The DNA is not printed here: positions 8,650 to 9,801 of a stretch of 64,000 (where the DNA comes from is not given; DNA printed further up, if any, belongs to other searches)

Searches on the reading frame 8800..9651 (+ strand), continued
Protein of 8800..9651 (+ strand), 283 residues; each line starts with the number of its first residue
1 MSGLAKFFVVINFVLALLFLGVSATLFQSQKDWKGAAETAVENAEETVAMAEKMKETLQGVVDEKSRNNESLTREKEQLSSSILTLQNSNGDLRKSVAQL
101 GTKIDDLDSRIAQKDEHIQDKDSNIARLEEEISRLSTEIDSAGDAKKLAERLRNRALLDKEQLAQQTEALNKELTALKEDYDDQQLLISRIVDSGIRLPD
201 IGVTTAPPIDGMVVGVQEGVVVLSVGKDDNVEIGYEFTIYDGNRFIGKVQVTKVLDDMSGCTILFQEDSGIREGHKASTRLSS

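Call 36: find_related_loci(query=window:8800-9651:+, collection=genome_contigs, flank=3000)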
Query window:8800-9651:+ (283 aa) in genome_contigs; peptide patterns used: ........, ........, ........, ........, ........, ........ (x = any residue, [..] = any of these).
125 stretches matched a pattern; 23 encode a relative of the query (tblastn E <= 1e-3); 22 distinct loci.
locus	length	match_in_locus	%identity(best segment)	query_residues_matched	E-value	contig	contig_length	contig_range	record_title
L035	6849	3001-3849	96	1-283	0e+0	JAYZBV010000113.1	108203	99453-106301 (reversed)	MAG: Planctomycetota bacterium isolate XB_MAG1214 DB_MAG1214_0113, whole genome shotgun sequence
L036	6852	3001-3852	80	1-283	1e-151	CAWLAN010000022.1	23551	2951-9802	MAG: Planctomycetes bacterium UBA1146 isolate CB6_Bottom.63 genome assembly, contig: Ga0310122_10000563, whole genome sh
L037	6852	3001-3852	80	1-283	4e-151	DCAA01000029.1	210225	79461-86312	MAG TPA_asm: Planctomycetes bacterium UBA1146 UBA1146_contig_2859, whole genome shotgun sequence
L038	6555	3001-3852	81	1-283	2e-151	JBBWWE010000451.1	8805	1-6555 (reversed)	MAG: Planctomycetota bacterium isolate OC6_2000m_MAG_215 OC6_2000m_contig_1694154, whole genome shotgun sequence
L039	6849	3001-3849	85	1-283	2e-150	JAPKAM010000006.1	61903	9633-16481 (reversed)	MAG: Planctomycetota bacterium isolate ANT-12 NODE_208_length_61903_cov_13.785765, whole genome shotgun sequence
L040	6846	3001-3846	86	1-282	2e-150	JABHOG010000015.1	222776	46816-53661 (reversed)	MAG: Planctomycetota bacterium isolate SI037S4_bin26 k141_102398, whole genome shotgun sequence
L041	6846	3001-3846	84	1-282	3e-149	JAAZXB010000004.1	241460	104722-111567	MAG: Planctomycetota bacterium isolate bin110s NODE_4_length_241460_cov_16.087322, whole genome shotgun sequence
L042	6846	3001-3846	84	1-282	2e-147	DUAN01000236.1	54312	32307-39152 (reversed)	MAG TPA_asm: Planctomycetota bacterium isolate UWMA-0276 NODE_892_length_54312_cov_0.569458, whole genome shotgun sequen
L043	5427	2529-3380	82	1-283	2e-144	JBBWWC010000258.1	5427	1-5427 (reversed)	MAG: Planctomycetota bacterium isolate OC6_150m_MAG_282 OC6_150m_contig_3218499, whole genome shotgun sequence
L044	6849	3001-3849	77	1-283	7e-138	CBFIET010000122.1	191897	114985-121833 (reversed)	MAG: Planctomycetota bacterium isolate Co_bin_687_orig genome assembly, contig: Co_bin_687_orig_Co_c_000002637366, whole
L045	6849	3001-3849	78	1-283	3e-136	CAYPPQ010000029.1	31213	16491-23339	MAG TPA_asm: uncultured Planctomycetia bacterium isolate binchicken_co147_300 genome assembly, contig: NODE_4966_length_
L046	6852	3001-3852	73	1-283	9e-128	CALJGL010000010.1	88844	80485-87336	MAG: uncultured bacterium isolate S2_Bin_METABAT__259_1 genome assembly, contig: c_000003146289, whole genome shotgun se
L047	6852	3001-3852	73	1-283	2e-127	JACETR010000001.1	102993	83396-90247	MAG: Planctomycetota bacterium isolate MCMED-G47 Planctomycetes-MCMED-G47-C1, whole genome shotgun sequence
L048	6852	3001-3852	73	1-283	5e-127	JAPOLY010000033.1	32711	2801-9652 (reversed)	MAG: bacterium isolate bin129 k141_2195557_length_32711_cov_212.0000, whole genome shotgun sequence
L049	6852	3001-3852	73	1-283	5e-127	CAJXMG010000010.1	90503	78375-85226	TPA_asm: uncultured bacterium isolate SRR4030075_bin.46_MetaBAT_v2.12.1_MAG genome assembly, contig: NODE_33_length_9050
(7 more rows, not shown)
